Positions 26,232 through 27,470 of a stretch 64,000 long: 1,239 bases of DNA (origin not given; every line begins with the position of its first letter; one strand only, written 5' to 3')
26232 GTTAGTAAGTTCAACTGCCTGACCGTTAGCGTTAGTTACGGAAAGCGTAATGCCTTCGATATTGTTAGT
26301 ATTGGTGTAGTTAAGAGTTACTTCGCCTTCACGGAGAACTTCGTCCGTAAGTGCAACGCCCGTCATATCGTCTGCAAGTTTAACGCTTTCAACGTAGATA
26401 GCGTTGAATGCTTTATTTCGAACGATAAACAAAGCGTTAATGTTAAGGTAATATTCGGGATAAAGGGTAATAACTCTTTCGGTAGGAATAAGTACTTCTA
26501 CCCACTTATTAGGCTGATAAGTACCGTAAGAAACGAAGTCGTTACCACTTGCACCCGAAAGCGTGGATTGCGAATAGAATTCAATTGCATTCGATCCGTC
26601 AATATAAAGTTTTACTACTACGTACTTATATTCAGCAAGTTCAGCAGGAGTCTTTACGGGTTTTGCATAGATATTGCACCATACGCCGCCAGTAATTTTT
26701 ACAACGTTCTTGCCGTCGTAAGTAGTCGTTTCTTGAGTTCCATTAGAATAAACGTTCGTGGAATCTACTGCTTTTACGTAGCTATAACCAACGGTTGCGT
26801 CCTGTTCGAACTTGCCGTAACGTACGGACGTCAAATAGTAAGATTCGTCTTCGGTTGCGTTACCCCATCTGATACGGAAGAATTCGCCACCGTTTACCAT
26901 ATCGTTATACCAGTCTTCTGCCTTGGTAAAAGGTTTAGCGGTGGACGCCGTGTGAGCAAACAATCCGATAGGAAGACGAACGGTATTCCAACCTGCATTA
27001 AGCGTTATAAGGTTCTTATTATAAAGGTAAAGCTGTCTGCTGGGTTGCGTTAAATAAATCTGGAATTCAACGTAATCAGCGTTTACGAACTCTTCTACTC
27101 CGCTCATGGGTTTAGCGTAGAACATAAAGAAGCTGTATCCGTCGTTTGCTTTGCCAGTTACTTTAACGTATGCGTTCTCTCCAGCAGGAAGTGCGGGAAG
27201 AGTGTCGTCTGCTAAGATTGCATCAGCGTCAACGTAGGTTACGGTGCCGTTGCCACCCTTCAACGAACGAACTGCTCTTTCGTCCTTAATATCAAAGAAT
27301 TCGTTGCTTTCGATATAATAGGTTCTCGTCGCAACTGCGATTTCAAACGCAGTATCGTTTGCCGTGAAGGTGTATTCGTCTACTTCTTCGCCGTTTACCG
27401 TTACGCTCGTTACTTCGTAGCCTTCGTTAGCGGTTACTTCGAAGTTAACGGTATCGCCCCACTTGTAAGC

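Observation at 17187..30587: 4,466-aa lipoprotein built as a mosaic of every module type found in the neighbouring cassettes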

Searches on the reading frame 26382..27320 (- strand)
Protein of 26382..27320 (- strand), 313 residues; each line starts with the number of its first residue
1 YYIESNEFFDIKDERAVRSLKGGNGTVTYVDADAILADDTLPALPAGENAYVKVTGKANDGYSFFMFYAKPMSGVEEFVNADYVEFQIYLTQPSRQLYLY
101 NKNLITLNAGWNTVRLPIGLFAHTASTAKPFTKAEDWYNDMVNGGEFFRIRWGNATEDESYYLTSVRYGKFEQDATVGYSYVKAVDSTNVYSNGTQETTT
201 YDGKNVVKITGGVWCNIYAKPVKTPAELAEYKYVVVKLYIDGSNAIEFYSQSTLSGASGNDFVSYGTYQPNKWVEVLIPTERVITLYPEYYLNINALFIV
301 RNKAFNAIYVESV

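Call 36: find_homologous_proteins(query=A3, max_evalue=0.001)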
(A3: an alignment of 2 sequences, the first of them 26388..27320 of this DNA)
Query A3 (2 sequences): 8000 candidates shared short words with the query, none scored E <= 0.001.

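Call 48: find_related_loci(query=A3, collection=genome_contigs, flank=10000)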
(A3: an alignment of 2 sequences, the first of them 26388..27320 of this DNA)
Query A3 (311 aa) in genome_contigs; peptide patterns used: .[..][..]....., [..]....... (x = any residue, [..] = any of these).
76 stretches matched a pattern, but none encodes a relative of the query by tblastn (E <= 1e-3).

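Call 53: predict_structure(alignment_id=A4)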
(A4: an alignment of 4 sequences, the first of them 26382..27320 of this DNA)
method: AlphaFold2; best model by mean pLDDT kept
length: 313 residues; sequences in the alignment: 4
mean_pLDDT: 73.6   pTM: 0.66
mean pLDDT of the five models: 73.6, 73.4, 73.3, 72.3, 72.2
residues with pLDDT >= 90: 25; 70-90: 183; 50-70: 78; < 50: 27
segments of 3 or more residues with pLDDT < 50: 1-4, 174-193, 256-258
pLDDT, mean of each block of 10 residues (from residue 1): 49 60 71 90 88 76 69 81 83 80 78 80 61 81 80 72 82 44 31 66 87 66 80 90 84 56 85 90 77 64 76 84
secondary structure, 60 per line:
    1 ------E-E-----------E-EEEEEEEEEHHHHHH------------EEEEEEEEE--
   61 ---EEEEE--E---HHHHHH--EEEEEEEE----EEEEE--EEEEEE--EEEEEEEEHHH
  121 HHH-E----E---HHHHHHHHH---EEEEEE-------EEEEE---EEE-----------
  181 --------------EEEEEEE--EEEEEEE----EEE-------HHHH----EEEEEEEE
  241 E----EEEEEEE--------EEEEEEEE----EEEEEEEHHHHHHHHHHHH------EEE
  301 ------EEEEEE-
elements in order: E23-31 H32-37 E50-58 E64-68 H75-80 E83-90 E95-99 E102-107 E110-117 H118-123 H134-142 E146-151 E159-163 E167-169 E195-201 E204-210 E215-217 H225-228 E233-241 E246-252 E261-268 E273-279 H280-291 E298-300 E307-312

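Call 58: fold_search(model_id=the predicted structure, library=pdb)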
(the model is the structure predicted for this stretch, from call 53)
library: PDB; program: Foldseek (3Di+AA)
matches with E <= 10: 1202; with E <= 0.001: 20
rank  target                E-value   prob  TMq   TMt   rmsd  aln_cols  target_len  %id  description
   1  1sq4_A                6.2e-05  0.98  0.20  0.23  18.3       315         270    8  Crystal Structure of the Putative Glyoxylate Induced Protein from Pseudomonas aeruginosa, Northeast Structural Genomic (released 2004-04-06)
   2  4w8j                  2.5e-04  0.96  0.24  0.09  19.0       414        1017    9  Structure of the full-length insecticidal protein Cry1Ac reveals intriguing details of toxin packaging into in vivo form (released 2014-09-17)
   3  1ipk_A                3.3e-04  0.89  0.20  0.18  22.8       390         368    7  CRYSTAL STRUCTURES OF RECOMBINANT AND NATIVE SOYBEAN BETA-CONGLYCININ BETA HOMOTRIMERS (released 2002-05-16)
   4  2vmf_B                3.9e-04  0.23  0.12  0.06  21.3       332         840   11  Structural and biochemical evidence for a boat-like transition state in beta-mannosidases (released 2008-04-01)
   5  7op6_B                4.3e-04  0.21  0.11  0.06  21.3       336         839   10  Bacteroides thetaiotaomicron mannosidase GH2 with beta-manno-configured cyclophellitol aziridine (released 2022-05-18)
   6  5zbe                  5.1e-04  0.60  0.14  0.20  19.4       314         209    7  Crystal structure of AerE from Microcystis aeruginosa (released 2019-02-13)
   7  6v1v_B                5.3e-04  0.89  0.21  0.11  16.6       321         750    9  VIP3B (VIP3B_2160) adapted for crystallization (released 2019-12-18)
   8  5x7o_A                5.3e-04  0.63  0.16  0.06  15.8       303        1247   13  Crystal structure of Paenibacillus sp. 598K alpha-1,6-glucosyltransferase (released 2017-07-26)
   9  3smh_D                5.6e-04  0.77  0.19  0.16  22.6       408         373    8  Crystal structure of major peanut allergen Ara h 1 (released 2012-02-15)
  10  2vo5_A                5.6e-04  0.21  0.12  0.06  20.9       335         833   11  Structural and biochemical evidence for a boat-like transition state in beta-mannosidases (released 2008-04-01)
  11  4qaw_H                6.3e-04  0.60  0.17  0.12  13.4       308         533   10  Structure of modular Xyn30D from Paenibacillus barcinonensis (released 2014-10-08)
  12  7op6_A                6.3e-04  0.33  0.14  0.08  19.9       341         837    9  Bacteroides thetaiotaomicron mannosidase GH2 with beta-manno-configured cyclophellitol aziridine (released 2022-05-18)
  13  2vr4_A                6.3e-04  0.21  0.12  0.06  21.0       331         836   11  Transition-state mimicry in mannoside hydrolysis: characterisation of twenty six inhibitors and insight into binding f (released 2008-04-08)
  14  4j2q_A                7.4e-04  0.18  0.12  0.12  21.4       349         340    8  Crystal structure of C-terminally truncated arrestin reveals mechanism of arrestin activation (released 2013-05-01)
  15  2vqu_A                7.8e-04  0.18  0.12  0.06  20.9       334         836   11  Structural and biochemical evidence for a boat-like transition state in beta-mannosidases (released 2008-04-01)
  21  3p6b_A                1.1e-03  1.00  0.28  0.41  12.7       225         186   12  The crystal structure of CelK CBM4 from Clostridium thermocellum (released 2011-08-24)
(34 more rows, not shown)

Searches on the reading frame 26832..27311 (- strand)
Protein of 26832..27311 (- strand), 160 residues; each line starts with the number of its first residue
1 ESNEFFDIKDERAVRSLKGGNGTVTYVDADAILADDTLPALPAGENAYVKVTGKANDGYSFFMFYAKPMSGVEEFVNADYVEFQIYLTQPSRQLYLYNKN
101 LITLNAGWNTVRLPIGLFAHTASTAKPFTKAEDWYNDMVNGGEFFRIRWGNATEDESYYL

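Call 44: search_protein_families(library=pfam, proteins=[window:26832-27311:-], max_evalue=5)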
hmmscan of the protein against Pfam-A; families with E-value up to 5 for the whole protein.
window:26832-27311:- (160 aa): 0 families
